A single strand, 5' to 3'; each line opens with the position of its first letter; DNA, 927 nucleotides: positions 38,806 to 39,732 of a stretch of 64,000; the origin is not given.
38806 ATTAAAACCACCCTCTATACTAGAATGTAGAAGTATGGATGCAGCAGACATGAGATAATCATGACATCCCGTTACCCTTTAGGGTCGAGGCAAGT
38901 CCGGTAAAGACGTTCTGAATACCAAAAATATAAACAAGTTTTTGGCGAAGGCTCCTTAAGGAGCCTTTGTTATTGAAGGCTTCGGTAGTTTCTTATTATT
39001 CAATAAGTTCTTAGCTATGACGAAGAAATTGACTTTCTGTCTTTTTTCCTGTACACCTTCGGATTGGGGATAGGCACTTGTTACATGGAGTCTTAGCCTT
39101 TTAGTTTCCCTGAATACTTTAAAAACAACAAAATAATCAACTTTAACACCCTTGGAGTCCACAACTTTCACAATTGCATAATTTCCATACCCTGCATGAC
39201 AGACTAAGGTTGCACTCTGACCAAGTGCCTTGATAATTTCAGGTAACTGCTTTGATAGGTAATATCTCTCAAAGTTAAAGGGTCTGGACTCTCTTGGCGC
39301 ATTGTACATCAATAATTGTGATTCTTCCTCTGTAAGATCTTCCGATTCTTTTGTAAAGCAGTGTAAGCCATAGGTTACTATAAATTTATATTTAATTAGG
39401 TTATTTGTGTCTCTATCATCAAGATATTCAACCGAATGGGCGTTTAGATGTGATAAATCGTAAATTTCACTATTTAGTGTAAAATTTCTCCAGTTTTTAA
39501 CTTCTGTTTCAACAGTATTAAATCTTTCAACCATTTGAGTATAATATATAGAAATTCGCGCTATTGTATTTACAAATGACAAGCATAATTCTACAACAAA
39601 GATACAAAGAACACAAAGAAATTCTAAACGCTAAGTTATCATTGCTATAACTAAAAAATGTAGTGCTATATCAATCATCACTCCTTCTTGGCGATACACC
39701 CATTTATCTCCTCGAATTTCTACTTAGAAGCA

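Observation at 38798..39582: Strong-promoter structured sRNA convergent on a putative RNase gene: candidate new RNA-antitoxin module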

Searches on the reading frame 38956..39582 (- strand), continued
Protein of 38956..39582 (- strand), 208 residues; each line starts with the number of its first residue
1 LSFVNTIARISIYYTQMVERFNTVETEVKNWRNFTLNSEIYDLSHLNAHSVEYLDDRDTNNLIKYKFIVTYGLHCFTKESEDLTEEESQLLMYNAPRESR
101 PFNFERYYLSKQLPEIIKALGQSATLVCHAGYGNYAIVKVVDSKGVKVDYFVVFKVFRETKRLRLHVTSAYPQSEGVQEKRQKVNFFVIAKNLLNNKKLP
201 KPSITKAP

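Call 92: find_encoding_contigs(protein=P0241, flank=1500, max_places=2)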
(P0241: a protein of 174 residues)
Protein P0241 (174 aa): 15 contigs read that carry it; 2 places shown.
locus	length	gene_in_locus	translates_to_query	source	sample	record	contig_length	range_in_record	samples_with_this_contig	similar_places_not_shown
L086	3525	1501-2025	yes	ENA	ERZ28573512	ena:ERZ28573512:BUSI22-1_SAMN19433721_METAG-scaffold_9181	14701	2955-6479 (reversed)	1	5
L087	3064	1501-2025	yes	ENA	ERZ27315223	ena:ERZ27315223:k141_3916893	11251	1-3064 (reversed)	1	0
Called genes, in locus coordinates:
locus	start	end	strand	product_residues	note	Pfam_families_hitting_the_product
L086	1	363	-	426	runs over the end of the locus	PF02321:OEP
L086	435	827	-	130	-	-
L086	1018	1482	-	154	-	-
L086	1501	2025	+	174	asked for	PF27200:YjaZ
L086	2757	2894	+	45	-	-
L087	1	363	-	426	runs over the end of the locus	PF02321:OEP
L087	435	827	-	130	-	-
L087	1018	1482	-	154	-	-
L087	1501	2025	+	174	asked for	PF27200:YjaZ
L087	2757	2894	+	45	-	-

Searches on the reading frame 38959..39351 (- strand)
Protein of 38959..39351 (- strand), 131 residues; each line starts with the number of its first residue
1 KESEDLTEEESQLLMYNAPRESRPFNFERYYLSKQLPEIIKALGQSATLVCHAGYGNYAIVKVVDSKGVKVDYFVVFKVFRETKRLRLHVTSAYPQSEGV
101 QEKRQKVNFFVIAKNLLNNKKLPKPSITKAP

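Call 74: predict_structure(alignment_id=A6)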
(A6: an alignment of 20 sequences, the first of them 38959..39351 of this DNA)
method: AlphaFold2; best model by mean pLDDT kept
length: 131 residues; sequences in the alignment: 20
mean_pLDDT: 69.6   pTM: 0.51
mean pLDDT of the five models: 69.6, 59.5, 55.5, 50.8, 45.1
residues with pLDDT >= 90: 0; 70-90: 83; 50-70: 42; < 50: 6
segments of 3 or more residues with pLDDT < 50: 128-131
pLDDT, mean of each block of 10 residues (from residue 1): 61 75 72 73 63 65 69 78 74 68 68 80 60 42
secondary structure, 60 per line:
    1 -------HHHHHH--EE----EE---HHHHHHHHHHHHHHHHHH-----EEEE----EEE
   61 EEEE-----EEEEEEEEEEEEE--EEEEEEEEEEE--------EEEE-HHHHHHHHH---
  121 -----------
elements in order: H8-13 H27-44 E50-53 E58-64 E70-82 E85-95 E104-107 H109-117

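Call 85: fold_search(model_id=the predicted structure, library=pdb)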
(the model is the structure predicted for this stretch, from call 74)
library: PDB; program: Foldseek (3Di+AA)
matches with E <= 10: 623; with E <= 0.001: 0
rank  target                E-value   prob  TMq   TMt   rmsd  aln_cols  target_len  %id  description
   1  9dtr_j                2.1e-01  0.15  0.17  0.22  13.1        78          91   15  Structure of the yeast post-catalytic P complex spliceosome at 2.3 Angstrom resolution (released 2024-12-25)
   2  5zwn_c                4.4e-01  0.12  0.18  0.22  14.2        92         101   15  Cryo-EM structure of the yeast pre-B complex at an average resolution of 3.3 angstrom (Part II: U1 snRNP region) (released 2018-08-29)
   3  5nrl_i                4.7e-01  0.11  0.18  0.23  13.1        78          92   15  Structure of a pre-catalytic spliceosome (released 2017-05-31)
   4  6n7p_M                4.7e-01  0.11  0.17  0.18  13.7        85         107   14  S. cerevisiae spliceosomal E complex (UBC4) (released 2019-09-18)
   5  6n7x_M                5.5e-01  0.11  0.17  0.21  13.0        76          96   14  S. cerevisiae U1 snRNP (released 2019-07-24)
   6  1p97_MODEL_1_A        6.6e-01  0.12  0.18  0.20   9.5        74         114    9  NMR structure of the C-terminal PAS domain of HIF2a (released 2004-01-13)
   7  6l7x                  7.0e-01  0.06  0.17  0.12  16.1       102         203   15  Crystal structure of Cet1 from Trypanosoma cruzi in complex with #951 ligand (released 2020-06-03)
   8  4gn2                  7.4e-01  0.04  0.15  0.10   9.5        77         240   18  Crystal Structure of OXA-45, a Class D beta-lactamase with extended spectrum activity (released 2013-08-21)
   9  7b9v_j                7.8e-01  0.10  0.19  0.23  12.8        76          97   14  Yeast C complex spliceosome at 2.8 Angstrom resolution with Prp18/Slu7 bound (released 2021-03-10)
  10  5f5y                  7.8e-01  0.08  0.16  0.20  11.6        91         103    6  WT Drosophila Melanogaster Cycle PAS-B with Bound Ethylene Glycol (released 2016-12-07)
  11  7b40                  8.3e-01  0.20  0.18  0.10   6.7        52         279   19  Crystal structure of c-MET bound by compound 6 (released 2020-12-09)
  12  9ofu_C                8.3e-01  0.14  0.23  0.12  10.5        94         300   18  Dimer of HIF-1a-ARNT Heterodimers Complexed on 52-bp HRE/HAS (released 2025-06-11)
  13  4m78_C                8.8e-01  0.12  0.17  0.27  10.6        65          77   11  Crystal structure of Lsm2-8 complex, space group P21 (released 2013-11-13)
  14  1ewf                  8.8e-01  0.04  0.18  0.07  17.6       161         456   14  THE 1.7 ANGSTROM CRYSTAL STRUCTURE OF BPI (released 2000-06-21)
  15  8xsb_B                9.3e-01  0.14  0.26  0.12  15.7       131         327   11  Crystal structure of the DNA-bound AHR-ARNT heterodimer in complex with Indirubin (released 2025-01-15)
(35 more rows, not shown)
